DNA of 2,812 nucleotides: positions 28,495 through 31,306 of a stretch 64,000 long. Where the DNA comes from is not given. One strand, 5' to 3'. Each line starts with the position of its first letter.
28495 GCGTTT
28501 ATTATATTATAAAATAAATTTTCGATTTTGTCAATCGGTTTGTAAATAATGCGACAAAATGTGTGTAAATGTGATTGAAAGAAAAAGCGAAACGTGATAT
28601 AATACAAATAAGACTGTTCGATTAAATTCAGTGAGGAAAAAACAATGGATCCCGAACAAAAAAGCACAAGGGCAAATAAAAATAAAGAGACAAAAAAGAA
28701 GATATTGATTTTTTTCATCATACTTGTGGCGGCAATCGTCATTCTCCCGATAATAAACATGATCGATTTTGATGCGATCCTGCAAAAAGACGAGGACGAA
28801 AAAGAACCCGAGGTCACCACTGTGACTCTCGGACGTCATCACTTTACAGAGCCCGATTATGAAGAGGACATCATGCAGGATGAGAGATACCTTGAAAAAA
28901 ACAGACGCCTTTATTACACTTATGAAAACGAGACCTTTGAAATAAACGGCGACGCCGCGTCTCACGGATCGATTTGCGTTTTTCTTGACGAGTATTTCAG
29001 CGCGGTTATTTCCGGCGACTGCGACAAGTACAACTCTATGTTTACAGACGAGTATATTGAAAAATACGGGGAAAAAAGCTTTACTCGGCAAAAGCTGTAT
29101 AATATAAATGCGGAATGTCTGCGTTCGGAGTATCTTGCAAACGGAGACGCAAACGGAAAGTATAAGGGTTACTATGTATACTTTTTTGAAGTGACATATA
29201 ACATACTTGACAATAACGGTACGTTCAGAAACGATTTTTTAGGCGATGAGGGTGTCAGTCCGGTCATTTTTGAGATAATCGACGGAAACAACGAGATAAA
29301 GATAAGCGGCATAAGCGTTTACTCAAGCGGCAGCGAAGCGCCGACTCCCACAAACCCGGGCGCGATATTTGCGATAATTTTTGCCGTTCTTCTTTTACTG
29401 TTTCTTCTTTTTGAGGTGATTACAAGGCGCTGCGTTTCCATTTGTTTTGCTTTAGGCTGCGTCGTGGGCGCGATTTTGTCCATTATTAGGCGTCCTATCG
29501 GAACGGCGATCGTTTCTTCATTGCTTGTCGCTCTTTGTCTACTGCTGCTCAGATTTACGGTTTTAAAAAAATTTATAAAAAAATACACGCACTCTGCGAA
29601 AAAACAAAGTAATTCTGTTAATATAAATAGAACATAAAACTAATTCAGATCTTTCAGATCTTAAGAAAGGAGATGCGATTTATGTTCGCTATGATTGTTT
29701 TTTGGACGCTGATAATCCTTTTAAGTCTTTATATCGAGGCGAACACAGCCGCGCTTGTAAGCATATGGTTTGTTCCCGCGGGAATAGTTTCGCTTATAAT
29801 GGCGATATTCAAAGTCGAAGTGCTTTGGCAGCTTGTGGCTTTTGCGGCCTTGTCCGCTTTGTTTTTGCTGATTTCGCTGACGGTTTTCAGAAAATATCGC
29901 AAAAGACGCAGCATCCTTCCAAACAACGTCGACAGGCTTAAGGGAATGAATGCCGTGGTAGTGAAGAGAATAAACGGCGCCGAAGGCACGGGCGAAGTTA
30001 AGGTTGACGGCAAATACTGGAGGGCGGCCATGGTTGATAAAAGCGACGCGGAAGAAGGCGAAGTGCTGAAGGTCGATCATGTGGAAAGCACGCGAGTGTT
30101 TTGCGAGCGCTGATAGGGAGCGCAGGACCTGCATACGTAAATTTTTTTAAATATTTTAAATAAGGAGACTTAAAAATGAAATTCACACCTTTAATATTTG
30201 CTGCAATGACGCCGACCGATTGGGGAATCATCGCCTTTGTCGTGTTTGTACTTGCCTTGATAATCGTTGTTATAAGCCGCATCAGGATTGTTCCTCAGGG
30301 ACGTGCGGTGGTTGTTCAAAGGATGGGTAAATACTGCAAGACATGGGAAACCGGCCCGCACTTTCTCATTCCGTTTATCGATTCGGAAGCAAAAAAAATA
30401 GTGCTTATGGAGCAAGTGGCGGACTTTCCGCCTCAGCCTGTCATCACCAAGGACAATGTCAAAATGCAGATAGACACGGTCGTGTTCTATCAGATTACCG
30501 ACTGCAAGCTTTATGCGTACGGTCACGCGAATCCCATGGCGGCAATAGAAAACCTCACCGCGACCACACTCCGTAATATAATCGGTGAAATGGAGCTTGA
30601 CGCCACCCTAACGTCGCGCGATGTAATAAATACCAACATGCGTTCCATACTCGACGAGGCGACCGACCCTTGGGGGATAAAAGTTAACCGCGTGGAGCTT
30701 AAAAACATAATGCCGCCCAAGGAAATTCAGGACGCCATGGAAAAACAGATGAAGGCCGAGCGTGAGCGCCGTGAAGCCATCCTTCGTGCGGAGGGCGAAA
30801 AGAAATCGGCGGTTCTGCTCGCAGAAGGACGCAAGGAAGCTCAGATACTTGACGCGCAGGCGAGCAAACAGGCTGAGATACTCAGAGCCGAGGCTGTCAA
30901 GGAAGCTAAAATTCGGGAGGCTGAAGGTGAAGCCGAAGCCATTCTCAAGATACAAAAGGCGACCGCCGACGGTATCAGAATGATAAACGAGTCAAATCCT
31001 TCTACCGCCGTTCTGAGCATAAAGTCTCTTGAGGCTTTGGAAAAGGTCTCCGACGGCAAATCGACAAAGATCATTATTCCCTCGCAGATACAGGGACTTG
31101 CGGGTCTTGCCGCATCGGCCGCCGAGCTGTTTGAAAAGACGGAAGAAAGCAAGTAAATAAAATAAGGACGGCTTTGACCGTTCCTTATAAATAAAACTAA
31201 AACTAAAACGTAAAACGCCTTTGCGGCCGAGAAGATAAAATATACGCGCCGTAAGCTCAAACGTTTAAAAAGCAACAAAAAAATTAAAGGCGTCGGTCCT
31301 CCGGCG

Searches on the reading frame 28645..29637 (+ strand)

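Call 6: search_protein_families(library=pfam, proteins=[window:28645-29637:+], max_evalue=0.01)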
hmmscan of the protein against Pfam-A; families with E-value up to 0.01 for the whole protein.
window:28645-29637:+ (330 aa): 2 families
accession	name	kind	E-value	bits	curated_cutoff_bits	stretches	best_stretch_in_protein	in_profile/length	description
PF11992.13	TgpA_N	-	0.0034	16.9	30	1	240-302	79-141/333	TgpA N-terminal domain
PF00499.25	Oxidored_q3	-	0.0076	16.4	33.2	0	11-69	65-124/146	NADH-ubiquinone/plastoquinone oxidoreductase chain 6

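Call 9: search_protein_families(library=ncbifam, proteins=[window:28645-29637:+], max_evalue=0.01)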
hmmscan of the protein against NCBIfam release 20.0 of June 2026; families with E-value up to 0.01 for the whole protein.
window:28645-29637:+ (330 aa): 2 families
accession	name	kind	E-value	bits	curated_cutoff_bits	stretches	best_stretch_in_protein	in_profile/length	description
NF045849.1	ICE_MMCAP2_0565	equivalog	0.0006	19.4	40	1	6-40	42-76/80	Mbov_0395 family pilin-like conjugal transfer protein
NF006283.1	PRK08455.1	equivalog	0.0025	17.5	187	0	3-56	3-52/182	flagellar basal body-associated protein FliL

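Call 42: search_protein_families(library=phrogs, proteins=[window:28645-29637:+], max_evalue=0.01)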
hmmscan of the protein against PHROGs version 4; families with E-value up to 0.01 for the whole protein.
window:28645-29637:+ (330 aa): 0 families

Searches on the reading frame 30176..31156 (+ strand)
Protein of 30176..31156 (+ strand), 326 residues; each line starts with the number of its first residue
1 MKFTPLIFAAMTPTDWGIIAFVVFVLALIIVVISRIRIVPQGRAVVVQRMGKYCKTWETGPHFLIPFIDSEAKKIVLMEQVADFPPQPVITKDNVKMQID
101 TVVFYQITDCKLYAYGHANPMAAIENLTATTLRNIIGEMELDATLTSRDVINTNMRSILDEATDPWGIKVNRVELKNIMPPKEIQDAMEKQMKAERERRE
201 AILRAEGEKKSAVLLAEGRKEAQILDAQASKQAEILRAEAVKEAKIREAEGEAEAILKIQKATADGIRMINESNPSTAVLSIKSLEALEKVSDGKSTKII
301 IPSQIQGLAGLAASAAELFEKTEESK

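Call 9: search_protein_families(library=ncbifam, proteins=[window:30176-31156:+], max_evalue=0.01)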
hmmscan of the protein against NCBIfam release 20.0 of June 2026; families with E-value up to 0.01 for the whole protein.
window:30176-31156:+ (326 aa): 4 families
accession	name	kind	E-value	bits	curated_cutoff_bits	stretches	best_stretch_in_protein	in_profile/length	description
TIGR01933.1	hflK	equivalog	7.2e-32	110.8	159.4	1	38-240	3-207/261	FtsH protease activity modulator HflK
NF008181.0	PRK10930.1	equivalog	1.2e-17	63.8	660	1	19-240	80-303/419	FtsH protease activity modulator HflK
TIGR01932.1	hflC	equivalog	1.8e-17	63.2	134.4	2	19-151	4-148/318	protease modulator HflC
NF008259.0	PRK11029.1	equivalog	1.7e-10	40.4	427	2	155-256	190-280/334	protease modulator HflC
